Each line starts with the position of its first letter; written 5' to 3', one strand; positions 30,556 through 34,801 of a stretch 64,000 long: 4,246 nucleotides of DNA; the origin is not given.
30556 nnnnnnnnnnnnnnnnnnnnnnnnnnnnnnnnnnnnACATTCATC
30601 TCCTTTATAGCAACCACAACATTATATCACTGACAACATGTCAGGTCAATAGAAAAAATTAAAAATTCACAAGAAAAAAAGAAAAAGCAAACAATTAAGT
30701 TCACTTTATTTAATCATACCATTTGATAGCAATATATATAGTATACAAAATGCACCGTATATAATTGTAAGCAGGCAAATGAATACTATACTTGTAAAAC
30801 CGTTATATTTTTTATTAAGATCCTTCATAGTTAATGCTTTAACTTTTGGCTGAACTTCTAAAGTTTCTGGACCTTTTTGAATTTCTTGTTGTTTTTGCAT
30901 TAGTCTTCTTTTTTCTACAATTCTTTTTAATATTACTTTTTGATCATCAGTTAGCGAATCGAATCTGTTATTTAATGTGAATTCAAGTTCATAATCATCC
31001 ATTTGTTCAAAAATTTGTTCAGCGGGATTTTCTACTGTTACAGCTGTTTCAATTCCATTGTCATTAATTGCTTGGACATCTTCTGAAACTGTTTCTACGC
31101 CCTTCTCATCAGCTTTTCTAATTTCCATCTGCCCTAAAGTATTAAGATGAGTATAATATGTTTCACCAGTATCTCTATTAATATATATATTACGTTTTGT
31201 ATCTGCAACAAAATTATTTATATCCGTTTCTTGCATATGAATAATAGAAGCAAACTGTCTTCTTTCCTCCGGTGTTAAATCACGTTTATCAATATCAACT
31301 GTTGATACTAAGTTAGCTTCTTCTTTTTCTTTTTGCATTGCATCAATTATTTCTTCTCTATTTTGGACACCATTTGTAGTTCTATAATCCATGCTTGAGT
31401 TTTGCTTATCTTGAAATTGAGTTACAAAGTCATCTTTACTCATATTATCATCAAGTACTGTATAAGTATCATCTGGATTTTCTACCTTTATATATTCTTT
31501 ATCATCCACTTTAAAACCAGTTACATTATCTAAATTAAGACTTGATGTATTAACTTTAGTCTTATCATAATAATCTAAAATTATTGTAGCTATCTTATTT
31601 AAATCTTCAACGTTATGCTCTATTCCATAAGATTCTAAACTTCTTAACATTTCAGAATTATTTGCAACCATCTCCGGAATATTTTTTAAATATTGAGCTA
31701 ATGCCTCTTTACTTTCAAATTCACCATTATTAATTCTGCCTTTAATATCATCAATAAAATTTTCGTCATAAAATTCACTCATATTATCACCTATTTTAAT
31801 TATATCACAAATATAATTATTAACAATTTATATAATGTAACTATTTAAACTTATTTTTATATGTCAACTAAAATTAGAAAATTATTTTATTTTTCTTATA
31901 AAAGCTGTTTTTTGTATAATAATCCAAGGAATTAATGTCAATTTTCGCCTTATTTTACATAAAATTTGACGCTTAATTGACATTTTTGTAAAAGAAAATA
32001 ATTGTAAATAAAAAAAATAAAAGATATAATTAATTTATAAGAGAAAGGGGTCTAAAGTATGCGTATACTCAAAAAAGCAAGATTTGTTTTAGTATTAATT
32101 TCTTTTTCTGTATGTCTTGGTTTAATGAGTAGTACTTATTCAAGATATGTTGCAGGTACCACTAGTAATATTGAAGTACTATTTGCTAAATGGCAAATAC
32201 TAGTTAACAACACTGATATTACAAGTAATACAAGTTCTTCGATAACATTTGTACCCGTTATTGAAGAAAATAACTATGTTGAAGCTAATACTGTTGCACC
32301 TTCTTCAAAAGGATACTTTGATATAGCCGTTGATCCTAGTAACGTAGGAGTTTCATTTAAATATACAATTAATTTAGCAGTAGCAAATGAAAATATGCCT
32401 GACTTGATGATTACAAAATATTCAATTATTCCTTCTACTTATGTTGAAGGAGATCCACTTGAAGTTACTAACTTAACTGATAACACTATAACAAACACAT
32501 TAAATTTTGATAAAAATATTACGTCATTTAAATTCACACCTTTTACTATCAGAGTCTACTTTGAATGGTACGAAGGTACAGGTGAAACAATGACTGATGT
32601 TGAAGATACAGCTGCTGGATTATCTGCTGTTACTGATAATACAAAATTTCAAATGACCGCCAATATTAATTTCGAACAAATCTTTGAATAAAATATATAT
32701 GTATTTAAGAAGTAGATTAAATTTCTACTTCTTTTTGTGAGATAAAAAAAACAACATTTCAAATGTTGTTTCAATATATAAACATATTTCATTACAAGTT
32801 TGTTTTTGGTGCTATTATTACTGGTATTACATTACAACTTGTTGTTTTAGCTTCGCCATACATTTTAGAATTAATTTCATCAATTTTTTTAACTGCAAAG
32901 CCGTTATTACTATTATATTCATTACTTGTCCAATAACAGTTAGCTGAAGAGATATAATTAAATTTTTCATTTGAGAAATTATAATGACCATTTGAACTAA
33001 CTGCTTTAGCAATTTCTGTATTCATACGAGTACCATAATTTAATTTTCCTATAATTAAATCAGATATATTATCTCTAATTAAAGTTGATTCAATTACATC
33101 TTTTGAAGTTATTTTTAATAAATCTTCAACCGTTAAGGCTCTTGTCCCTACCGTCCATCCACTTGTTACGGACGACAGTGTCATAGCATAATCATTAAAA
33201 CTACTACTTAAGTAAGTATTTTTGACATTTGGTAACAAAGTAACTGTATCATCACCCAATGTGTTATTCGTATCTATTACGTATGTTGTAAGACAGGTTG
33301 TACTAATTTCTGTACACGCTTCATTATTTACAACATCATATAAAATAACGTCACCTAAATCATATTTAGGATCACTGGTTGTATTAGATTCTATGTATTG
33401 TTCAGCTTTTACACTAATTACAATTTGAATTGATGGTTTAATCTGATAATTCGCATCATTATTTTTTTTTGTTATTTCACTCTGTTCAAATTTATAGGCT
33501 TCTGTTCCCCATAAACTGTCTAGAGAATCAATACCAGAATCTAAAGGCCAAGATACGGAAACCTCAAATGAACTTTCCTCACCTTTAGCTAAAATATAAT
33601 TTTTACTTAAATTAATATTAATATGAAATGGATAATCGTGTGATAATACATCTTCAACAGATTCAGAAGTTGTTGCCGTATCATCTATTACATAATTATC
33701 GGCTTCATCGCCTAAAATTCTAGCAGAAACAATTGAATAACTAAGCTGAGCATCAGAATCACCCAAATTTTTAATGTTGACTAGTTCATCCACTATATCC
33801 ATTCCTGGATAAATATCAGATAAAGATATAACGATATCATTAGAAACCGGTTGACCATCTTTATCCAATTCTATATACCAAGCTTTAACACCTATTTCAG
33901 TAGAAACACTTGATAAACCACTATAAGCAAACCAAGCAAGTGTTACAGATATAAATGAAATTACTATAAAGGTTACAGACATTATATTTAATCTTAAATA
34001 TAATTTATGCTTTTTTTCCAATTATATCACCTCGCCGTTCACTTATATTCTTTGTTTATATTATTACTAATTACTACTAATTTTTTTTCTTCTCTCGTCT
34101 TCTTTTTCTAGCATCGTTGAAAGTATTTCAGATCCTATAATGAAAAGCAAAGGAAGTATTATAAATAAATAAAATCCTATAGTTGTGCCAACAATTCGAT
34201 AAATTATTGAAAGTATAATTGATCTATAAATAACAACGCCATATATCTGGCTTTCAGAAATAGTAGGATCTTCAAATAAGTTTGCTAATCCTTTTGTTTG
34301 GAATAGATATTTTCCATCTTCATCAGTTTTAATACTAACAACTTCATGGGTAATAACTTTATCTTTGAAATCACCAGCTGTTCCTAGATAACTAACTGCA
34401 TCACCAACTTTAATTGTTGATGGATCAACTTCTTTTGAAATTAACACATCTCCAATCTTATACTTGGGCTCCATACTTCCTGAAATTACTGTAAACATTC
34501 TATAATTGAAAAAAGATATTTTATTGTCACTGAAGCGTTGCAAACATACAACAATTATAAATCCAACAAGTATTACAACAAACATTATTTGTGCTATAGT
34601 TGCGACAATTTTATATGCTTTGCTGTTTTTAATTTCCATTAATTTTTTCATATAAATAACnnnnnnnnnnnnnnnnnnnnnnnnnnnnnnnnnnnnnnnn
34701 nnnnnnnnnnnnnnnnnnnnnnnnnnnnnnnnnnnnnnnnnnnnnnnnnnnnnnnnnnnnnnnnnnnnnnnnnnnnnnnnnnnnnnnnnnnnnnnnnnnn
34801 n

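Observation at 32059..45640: Island of three SipW-type peptidase homologs with many cognate 'T(Y/L)AWF'-signal substrates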

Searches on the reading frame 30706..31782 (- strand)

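Call 7: search_protein_families(library=pfam, proteins=[window:30706-31782:-], max_evalue=0.1)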
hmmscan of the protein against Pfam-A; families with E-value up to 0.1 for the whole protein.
window:30706-31782:- (358 aa): 1 family
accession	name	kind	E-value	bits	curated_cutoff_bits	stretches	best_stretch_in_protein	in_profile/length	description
PF12698.13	ABC2_membrane_3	-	0.0026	17.3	31.6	1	199-350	35-184/347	ABC-2 family transporter protein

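Call 8: search_protein_families(library=ncbifam, proteins=[window:30706-31782:-], max_evalue=0.1)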
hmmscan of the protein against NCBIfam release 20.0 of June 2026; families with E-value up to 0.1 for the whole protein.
window:30706-31782:- (358 aa): 1 family
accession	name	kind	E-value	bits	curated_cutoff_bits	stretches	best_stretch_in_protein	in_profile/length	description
NF011116.0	PRK14545.1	equivalog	0.012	15.8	217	1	68-148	23-101/139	nucleoside-diphosphate kinase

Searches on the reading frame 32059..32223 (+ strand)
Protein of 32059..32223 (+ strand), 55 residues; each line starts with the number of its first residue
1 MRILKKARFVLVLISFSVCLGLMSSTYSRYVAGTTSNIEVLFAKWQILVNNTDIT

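Call 9: search_protein_families(library=ncbifam, proteins=[window:32059-32223:+], max_evalue=10)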
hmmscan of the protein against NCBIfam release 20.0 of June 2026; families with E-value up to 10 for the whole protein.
seq(55 aa): 0 families

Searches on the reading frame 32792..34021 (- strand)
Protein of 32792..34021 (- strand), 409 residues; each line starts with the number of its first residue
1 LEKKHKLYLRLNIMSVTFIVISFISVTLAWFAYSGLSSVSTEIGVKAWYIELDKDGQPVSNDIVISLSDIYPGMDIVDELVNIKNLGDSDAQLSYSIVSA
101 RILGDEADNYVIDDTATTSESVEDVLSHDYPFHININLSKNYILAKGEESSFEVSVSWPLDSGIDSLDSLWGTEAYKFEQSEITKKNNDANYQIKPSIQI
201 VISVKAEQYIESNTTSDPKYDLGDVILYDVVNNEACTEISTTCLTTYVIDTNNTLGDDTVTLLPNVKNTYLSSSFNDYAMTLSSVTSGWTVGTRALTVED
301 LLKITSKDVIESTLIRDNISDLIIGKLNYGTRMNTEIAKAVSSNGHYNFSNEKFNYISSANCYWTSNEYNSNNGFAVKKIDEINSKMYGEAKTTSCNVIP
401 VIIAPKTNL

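Call 5: search_protein_families(library=pfam, proteins=[window:32792-34021:-], max_evalue=0.1)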
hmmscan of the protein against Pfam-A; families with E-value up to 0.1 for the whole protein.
window:32792-34021:- (409 aa): 1 family
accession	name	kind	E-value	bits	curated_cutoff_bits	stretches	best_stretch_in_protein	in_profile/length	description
PF13645.11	YkuD_2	-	0.088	12.7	27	0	344-378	69-103/169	L,D-transpeptidase catalytic domain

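Call 6: search_protein_families(library=ncbifam, proteins=[window:32792-34021:-], max_evalue=0.1)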
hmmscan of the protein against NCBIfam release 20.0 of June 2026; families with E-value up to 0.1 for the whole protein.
window:32792-34021:- (409 aa): 2 families
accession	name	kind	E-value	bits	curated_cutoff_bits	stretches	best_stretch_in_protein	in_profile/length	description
TIGR03045.1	PS_II_C550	equivalog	0.055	13.1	177.75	0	57-102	103-150/159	photosystem II cytochrome c-550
NF000835.0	PRK00070.4-1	equivalog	0.056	13.7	128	0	148-207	45-101/115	holo-ACP synthase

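Call 67: search_protein_families(library=pfam, alignment_id=A8, max_evalue=1)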
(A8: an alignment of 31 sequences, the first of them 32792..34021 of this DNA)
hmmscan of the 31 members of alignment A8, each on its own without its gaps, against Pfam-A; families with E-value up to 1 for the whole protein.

A. member 1, window:32792-34021:- (409 aa): 1 family
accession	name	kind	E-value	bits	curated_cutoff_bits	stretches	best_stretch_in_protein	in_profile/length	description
PF13645.11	YkuD_2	-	0.088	12.7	27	1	344-378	69-103/169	L,D-transpeptidase catalytic domain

B. families by the number of members that match (of 31 scanned): 13 families
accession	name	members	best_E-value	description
PF12164.13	SporV_AA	4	0.02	Stage V sporulation protein AA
PF11458.13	Mistic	1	0.0057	Membrane-integrating protein Mistic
PF02763.20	Diphtheria_C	1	0.02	Diphtheria toxin, C domain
PF13800.11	Sigma_reg_N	1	0.062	Sigma factor regulator N-terminal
PF03394.18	Pox_E8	1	0.067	Poxvirus E8 protein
PF13645.11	YkuD_2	1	0.088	L,D-transpeptidase catalytic domain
PF18169.6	SLATT_6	1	0.092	SMODS and SLOG-associating 2TM effector domain 6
PF19289.4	PmbA_TldD_3rd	1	0.1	PmbA/TldA metallopeptidase C-terminal domain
PF07603.17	Lcl_C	1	0.13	Lcl C-terminal domain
PF15888.10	FOG_N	1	0.14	Folded gastrulation N-terminus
PF00250.24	Forkhead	1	0.18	Forkhead domain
PF00061.29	Lipocalin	1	0.22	Lipocalin / cytosolic fatty-acid binding protein family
PF17431.7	YpmT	1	0.31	Uncharacterized YmpT-like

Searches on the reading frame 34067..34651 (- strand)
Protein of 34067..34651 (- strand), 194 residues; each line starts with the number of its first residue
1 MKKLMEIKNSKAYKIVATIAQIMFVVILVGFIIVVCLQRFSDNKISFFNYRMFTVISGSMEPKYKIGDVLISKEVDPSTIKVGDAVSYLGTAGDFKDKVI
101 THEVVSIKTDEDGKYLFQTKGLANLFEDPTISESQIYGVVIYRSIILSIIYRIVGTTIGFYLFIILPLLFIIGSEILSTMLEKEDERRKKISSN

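Call 5: search_protein_families(library=pfam, proteins=[window:34067-34651:-], max_evalue=0.1)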
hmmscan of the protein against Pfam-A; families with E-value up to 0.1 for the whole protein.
window:34067-34651:- (194 aa): 2 families
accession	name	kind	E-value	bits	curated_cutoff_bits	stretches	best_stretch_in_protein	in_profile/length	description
PF10502.14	Peptidase_S26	-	0.051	14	22.9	0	43-87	16-62/168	Signal peptidase, peptidase S26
PF19545.4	DUF6069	-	0.062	13.8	27.2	1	16-61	47-92/129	Family of unknown function (DUF6069)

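Call 6: search_protein_families(library=ncbifam, proteins=[window:34067-34651:-], max_evalue=0.1)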
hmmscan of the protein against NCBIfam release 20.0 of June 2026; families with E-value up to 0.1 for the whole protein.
window:34067-34651:- (194 aa): 3 families
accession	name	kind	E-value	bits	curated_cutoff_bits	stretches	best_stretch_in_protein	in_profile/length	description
TIGR02228.1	sigpep_I_arch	equivalog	8.2e-21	74.5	51.85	1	19-175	7-154/158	signal peptidase I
NF046067.1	SigPepSipWBacil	equivalog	2.9e-17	62.8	190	1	14-182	2-171/189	signal peptidase I SipW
TIGR02227.1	sigpep_I_bact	equivalog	0.0032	17.4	47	1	44-90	14-62/162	signal peptidase I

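Call 10: find_encoding_contigs(protein=window:34067-34651:-, flank=10000, max_places=6)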
Protein window:34067-34651:- (194 aa): 13 contigs read that carry it; 6 places shown.
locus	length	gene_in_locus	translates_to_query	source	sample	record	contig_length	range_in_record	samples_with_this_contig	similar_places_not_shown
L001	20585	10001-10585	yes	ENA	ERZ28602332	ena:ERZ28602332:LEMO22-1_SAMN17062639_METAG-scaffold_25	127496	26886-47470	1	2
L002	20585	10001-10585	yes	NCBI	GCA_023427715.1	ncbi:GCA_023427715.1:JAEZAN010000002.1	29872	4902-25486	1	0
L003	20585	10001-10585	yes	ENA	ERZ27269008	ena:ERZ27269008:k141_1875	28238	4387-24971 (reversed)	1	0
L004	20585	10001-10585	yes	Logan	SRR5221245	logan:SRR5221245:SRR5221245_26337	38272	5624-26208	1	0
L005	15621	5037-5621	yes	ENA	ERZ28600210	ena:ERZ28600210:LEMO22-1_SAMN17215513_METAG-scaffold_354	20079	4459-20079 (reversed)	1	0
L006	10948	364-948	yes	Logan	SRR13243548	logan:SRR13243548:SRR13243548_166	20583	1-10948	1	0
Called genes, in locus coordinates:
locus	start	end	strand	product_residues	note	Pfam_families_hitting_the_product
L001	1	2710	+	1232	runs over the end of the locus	-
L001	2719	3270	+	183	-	-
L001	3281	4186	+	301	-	-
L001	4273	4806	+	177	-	-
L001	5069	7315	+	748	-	PF00717:Peptidase_S24 (weak)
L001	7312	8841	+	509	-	-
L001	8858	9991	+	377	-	PF09823:DUF2357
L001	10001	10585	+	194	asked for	-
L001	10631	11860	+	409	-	-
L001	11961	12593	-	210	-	-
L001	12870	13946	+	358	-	-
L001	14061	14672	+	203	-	PF00440:TetR_N, PF17924:TetR_C_19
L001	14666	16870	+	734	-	PF00664:ABC_membrane, PF00005:ABC_tran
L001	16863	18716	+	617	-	PF06472:ABC_membrane_2 (weak), PF00664:ABC_membrane, PF00005:ABC_tran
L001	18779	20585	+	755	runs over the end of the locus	-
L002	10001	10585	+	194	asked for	-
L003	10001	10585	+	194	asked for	-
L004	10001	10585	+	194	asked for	-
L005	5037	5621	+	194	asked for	-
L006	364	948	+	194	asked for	-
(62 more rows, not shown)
